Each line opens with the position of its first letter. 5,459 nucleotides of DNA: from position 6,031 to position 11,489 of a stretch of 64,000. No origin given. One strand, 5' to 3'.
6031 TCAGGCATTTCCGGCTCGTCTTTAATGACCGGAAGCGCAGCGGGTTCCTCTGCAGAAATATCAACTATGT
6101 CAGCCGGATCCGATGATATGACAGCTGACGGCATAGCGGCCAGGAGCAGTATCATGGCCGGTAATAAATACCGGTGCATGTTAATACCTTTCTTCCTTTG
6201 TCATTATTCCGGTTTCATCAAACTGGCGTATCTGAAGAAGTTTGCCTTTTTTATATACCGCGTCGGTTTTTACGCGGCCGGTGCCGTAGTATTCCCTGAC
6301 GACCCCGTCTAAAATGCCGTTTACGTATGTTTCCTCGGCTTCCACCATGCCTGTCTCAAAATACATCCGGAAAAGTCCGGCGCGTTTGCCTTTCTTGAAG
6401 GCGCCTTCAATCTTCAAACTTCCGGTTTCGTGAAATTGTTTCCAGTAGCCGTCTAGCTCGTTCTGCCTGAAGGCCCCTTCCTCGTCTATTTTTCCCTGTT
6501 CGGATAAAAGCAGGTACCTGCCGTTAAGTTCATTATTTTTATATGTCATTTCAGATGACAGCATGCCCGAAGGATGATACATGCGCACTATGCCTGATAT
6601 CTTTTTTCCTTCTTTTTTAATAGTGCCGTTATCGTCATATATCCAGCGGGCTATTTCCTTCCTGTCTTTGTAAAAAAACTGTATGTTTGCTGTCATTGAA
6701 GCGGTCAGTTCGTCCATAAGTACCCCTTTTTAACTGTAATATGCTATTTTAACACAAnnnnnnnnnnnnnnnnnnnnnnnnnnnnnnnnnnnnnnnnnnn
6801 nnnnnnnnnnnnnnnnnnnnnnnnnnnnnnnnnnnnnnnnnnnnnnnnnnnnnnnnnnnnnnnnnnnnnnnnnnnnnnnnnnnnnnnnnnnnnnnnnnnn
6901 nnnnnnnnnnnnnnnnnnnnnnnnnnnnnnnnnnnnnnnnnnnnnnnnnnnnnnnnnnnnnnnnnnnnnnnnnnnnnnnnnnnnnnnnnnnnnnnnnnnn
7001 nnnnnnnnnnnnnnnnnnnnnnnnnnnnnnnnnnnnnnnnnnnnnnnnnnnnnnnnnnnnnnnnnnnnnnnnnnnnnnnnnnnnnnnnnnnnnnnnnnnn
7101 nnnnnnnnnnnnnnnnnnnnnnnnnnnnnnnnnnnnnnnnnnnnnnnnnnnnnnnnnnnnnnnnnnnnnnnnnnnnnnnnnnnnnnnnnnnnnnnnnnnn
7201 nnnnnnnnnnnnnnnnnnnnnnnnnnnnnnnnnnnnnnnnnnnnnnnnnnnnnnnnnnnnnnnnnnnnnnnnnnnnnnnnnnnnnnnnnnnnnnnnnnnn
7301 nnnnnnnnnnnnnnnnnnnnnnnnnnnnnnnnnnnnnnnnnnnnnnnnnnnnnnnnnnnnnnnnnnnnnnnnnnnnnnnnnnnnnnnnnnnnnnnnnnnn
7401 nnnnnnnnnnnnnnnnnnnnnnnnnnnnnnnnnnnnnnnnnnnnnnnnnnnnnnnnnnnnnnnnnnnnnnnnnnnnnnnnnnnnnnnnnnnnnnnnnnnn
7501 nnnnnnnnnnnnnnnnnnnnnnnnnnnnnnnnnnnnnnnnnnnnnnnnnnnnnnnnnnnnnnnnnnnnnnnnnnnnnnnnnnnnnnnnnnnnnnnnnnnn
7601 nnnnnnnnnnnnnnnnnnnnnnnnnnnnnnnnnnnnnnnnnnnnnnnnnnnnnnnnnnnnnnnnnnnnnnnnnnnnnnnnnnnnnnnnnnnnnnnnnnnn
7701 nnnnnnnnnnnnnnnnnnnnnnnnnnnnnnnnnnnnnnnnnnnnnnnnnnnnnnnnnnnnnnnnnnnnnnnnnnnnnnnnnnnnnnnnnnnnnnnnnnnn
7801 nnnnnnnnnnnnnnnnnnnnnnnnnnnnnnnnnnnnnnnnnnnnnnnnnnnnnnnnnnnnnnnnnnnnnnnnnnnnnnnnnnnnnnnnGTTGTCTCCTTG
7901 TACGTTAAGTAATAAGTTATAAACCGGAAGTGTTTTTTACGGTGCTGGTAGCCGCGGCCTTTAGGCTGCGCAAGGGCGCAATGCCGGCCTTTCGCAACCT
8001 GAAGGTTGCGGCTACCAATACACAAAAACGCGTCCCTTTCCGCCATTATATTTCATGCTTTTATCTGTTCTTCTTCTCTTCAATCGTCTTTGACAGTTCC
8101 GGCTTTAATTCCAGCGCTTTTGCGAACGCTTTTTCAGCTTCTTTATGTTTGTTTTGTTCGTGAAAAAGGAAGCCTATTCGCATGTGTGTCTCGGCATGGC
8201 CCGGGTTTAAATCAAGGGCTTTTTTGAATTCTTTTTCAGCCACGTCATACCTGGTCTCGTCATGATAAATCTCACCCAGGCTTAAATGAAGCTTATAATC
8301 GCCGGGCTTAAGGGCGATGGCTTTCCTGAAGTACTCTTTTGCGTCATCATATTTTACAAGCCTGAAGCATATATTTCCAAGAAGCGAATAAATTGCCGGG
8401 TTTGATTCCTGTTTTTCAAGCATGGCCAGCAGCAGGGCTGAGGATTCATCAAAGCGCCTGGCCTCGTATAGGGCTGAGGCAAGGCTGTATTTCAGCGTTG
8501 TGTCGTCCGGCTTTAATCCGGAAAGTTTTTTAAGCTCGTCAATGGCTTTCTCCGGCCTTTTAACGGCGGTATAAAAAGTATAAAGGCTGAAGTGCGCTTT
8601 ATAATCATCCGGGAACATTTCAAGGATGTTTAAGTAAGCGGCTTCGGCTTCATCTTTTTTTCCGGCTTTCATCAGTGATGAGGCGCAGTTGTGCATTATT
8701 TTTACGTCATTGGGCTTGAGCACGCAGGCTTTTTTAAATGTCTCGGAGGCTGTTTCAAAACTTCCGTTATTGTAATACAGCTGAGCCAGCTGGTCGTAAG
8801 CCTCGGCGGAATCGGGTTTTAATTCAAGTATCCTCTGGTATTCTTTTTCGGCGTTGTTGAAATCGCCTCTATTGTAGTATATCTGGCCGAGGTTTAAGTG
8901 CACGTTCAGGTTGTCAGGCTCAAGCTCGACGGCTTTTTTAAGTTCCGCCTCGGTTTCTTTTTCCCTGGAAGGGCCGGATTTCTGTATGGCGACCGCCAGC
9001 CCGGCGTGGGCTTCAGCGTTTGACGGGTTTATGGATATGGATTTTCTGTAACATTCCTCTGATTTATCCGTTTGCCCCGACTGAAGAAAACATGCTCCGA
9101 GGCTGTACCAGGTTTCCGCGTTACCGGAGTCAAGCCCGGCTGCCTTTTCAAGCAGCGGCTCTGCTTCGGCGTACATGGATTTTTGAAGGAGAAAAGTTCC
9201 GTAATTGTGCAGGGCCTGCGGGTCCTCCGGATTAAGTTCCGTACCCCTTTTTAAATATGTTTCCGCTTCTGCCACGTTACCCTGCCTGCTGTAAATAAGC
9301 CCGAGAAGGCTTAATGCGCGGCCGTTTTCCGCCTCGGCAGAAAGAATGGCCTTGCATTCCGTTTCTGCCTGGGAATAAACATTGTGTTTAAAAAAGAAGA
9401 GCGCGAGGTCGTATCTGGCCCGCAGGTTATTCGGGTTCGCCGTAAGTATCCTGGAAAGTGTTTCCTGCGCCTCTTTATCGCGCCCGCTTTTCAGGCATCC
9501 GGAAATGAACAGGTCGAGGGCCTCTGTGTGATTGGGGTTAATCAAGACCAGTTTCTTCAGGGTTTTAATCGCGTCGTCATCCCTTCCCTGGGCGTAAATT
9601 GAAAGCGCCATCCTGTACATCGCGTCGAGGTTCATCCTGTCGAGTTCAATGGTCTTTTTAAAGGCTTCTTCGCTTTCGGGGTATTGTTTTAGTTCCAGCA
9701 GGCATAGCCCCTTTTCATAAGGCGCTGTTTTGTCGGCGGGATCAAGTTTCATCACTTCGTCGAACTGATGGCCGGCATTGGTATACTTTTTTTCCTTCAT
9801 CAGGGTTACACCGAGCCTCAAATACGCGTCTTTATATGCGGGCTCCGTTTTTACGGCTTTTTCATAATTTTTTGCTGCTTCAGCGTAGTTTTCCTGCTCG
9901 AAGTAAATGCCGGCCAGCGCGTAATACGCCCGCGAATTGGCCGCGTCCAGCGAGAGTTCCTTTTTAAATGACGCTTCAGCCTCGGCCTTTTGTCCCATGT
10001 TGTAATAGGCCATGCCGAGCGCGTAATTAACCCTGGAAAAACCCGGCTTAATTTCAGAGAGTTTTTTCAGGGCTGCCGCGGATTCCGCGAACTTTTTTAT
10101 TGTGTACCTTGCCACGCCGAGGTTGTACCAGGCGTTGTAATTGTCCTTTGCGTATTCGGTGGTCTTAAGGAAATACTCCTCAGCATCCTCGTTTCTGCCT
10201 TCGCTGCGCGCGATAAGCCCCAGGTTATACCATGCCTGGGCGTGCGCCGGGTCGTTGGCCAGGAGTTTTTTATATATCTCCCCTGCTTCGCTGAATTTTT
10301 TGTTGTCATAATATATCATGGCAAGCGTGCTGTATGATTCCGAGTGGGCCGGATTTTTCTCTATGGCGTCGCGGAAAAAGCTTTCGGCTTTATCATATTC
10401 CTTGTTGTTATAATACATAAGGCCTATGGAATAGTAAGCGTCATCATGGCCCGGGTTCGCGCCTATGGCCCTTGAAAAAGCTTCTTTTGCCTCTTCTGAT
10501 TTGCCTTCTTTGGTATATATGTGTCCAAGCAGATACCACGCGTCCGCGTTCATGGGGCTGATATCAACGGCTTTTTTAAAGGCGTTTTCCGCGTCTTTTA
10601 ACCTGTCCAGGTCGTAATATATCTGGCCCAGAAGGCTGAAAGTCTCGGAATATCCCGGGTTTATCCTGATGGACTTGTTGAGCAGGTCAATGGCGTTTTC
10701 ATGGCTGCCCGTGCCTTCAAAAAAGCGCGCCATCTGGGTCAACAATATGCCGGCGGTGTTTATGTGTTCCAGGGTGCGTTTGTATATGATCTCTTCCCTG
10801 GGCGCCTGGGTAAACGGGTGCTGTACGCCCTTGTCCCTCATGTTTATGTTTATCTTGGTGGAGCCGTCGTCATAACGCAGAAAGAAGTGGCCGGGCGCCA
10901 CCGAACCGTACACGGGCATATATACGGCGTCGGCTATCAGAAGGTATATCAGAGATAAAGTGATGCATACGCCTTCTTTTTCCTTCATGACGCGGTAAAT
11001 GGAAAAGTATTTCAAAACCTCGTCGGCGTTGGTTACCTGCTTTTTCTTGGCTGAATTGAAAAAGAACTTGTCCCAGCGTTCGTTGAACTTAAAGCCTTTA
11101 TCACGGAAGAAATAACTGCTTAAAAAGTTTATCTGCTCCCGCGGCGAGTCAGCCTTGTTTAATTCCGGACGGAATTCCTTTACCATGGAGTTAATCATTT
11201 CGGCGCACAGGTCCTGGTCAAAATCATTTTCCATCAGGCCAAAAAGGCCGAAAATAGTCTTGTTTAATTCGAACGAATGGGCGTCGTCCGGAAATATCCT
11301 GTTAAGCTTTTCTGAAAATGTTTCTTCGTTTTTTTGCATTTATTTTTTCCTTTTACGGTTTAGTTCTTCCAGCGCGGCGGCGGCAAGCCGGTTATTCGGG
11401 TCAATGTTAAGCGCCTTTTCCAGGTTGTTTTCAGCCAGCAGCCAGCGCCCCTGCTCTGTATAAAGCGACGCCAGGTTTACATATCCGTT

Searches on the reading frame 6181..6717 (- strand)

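Call 106: search_protein_families(library=pfam, proteins=[window:6181-6717:-], max_evalue=0.0001)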
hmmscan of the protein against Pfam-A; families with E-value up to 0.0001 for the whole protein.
window:6181-6717:- (178 aa): 1 family
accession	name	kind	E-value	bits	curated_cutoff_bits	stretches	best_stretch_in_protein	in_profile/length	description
PF07661.19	MORN_2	-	6.4e-20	69.3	29.6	0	42-61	3-22/22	MORN repeat variant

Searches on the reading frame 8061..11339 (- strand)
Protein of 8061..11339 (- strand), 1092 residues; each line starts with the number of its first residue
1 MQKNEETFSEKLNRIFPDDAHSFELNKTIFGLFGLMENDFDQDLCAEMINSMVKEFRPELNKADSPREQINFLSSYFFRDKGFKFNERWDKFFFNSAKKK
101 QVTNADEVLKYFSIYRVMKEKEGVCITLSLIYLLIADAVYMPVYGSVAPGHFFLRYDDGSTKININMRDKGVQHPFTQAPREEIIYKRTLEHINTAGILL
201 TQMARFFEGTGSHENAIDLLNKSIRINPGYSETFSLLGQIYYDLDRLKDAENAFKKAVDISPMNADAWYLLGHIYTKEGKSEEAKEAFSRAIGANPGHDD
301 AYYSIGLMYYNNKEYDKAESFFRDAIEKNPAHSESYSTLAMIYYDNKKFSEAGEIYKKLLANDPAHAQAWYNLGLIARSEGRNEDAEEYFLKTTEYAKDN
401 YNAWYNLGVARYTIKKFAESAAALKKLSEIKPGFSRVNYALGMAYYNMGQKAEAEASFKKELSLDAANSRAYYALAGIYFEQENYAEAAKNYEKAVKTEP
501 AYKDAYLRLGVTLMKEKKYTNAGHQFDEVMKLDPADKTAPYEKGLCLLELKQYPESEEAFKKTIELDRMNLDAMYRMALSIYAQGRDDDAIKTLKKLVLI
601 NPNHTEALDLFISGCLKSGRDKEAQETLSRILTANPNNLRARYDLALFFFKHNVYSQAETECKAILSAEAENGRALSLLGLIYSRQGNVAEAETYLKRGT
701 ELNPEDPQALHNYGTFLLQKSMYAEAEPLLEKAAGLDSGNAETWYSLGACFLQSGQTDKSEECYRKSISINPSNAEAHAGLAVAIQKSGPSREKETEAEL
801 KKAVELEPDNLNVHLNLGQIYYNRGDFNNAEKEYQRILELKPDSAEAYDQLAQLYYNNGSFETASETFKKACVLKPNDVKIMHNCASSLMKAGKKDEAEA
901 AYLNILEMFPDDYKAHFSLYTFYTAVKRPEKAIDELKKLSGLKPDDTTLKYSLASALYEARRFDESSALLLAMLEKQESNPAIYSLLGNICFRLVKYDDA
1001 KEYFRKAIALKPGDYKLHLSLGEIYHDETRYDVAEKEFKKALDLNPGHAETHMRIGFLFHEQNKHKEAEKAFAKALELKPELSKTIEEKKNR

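Call 45: search_protein_families(library=pfam, proteins=[window:8061-11339:-], max_evalue=0.00001)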
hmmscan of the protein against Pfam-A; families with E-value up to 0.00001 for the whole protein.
window:8061-11339:- (1092 aa): 38 families (the best 25 are shown)
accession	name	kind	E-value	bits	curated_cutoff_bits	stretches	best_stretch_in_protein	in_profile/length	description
PF07719.23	TPR_2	-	1.1e-116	371.9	27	1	813-843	3-33/34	Tetratricopeptide repeat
PF00515.34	TPR_1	-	5.9e-110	355.5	27.8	6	741-774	1-34/34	Tetratricopeptide repeat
PF13181.12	TPR_8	-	5.4e-107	341.4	25.7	1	265-297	1-33/34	Tetratricopeptide repeat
PF14559.12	TPR_19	-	5.8e-101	331.3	25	8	796-853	10-67/68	Tetratricopeptide repeat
PF13432.12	TPR_16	-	3.3e-96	315.5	32.7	7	339-392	3-56/65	Tetratricopeptide repeat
PF13431.12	TPR_17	-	2.8e-84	270.9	24.4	0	253-285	1-33/34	Tetratricopeptide repeat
PF13414.12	TPR_11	-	3.9e-77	254.1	26.8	4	238-279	1-42/42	TPR repeat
PF13428.12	TPR_14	-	1.1e-74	239.4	23.5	0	812-854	2-44/44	Tetratricopeptide repeat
PF23914.1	TPR_CcmH_CycH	-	6.2e-66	221.5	42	2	262-360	47-148/158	Cytochrome c-type biogenesis protein H TPR domain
PF13424.12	TPR_12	-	2.9e-63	210.5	30.1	3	1018-1080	6-76/77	Tetratricopeptide repeat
PF12895.13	ANAPC3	-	2.2e-48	162.9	27.2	2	824-903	2-80/82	Anaphase-promoting complex, cyclosome, subunit 3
PF13176.12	TPR_7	-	2.1e-46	152.5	27.9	0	675-707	1-35/36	Tetratricopeptide repeat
PF13174.12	TPR_6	-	5.9e-45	149.3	26.3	0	572-603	1-32/33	Tetratricopeptide repeat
PF25063.1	ARM_TT21_C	-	4.4e-35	121.9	35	1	267-366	97-197/209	Tetratricopeptide repeat protein 21 C-terminal ARM domain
PF13371.12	TPR_9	-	1.4e-33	115.1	35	0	817-878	1-62/73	Tetratricopeptide repeat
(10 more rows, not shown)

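Call 112: find_encoding_contigs(protein=window:8061-11339:-, flank=8000, max_places=4)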
Protein window:8061-11339:- (1092 aa): 1 contig read that carries it; 1 place shown.
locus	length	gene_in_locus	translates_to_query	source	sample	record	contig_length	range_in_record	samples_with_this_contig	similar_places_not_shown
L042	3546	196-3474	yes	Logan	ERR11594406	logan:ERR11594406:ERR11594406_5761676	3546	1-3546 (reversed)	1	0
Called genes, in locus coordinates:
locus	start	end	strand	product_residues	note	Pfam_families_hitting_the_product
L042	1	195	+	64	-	?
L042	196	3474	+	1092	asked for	-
